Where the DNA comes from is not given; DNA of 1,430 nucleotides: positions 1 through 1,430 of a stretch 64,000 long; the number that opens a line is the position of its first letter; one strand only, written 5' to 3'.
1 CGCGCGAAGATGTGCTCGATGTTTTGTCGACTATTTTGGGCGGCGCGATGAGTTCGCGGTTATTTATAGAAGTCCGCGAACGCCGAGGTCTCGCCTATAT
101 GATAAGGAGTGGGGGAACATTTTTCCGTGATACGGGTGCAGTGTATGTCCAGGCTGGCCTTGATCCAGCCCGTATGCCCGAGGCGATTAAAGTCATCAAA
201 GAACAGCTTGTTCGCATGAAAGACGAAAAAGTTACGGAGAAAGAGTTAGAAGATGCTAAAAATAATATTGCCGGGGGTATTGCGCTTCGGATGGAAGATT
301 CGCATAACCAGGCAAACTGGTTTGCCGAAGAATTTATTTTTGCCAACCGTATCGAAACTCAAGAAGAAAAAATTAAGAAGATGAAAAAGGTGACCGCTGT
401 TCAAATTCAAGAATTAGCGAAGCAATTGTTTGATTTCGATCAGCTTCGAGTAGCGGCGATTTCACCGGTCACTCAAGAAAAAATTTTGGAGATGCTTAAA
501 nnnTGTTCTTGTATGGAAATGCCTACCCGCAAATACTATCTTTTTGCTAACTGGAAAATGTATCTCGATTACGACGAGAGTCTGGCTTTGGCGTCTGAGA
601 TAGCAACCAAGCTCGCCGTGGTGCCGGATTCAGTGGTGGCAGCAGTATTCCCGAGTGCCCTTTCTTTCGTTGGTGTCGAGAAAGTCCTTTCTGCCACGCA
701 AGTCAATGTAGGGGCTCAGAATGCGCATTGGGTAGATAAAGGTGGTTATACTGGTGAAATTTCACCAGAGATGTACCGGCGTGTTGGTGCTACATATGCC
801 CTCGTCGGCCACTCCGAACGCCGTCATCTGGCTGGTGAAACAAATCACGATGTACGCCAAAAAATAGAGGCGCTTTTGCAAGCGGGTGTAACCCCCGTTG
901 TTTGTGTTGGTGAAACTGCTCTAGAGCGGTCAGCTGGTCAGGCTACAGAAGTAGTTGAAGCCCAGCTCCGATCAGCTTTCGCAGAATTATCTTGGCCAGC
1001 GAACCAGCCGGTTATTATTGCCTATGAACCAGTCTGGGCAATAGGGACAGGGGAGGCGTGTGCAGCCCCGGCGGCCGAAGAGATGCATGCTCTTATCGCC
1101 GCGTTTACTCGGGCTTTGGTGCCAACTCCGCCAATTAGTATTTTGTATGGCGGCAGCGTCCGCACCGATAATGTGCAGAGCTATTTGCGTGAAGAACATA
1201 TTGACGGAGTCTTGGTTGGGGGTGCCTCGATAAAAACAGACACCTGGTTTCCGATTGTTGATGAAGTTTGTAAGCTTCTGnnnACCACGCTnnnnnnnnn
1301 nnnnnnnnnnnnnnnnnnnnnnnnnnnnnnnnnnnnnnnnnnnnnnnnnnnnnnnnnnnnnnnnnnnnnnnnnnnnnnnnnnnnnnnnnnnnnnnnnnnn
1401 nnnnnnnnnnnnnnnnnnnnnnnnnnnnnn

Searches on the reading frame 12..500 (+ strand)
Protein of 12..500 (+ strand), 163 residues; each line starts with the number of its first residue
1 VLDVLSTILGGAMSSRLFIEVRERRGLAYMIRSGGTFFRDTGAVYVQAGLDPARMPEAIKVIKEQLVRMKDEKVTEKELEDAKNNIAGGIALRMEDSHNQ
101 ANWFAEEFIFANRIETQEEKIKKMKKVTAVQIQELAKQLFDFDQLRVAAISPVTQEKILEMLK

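Call 25: search_protein_families(library=pfam, proteins=[window:12-500:+], max_evalue=0.001)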
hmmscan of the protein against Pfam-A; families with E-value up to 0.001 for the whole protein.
window:12-500:+ (163 aa): 1 family
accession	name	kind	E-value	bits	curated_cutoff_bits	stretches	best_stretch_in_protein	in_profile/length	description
PF05193.26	Peptidase_M16_C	-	6.3e-22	78.7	23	1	2-85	97-180/181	Peptidase M16 inactive domain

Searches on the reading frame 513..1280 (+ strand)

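Call 25: search_protein_families(library=pfam, proteins=[window:513-1280:+], max_evalue=0.001)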
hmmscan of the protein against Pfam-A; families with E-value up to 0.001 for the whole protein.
window:513-1280:+ (256 aa): 1 family
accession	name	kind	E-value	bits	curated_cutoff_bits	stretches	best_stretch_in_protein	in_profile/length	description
PF00121.24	TIM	-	3e-76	256.6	20.1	1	10-250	3-243/245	Triosephosphate isomerase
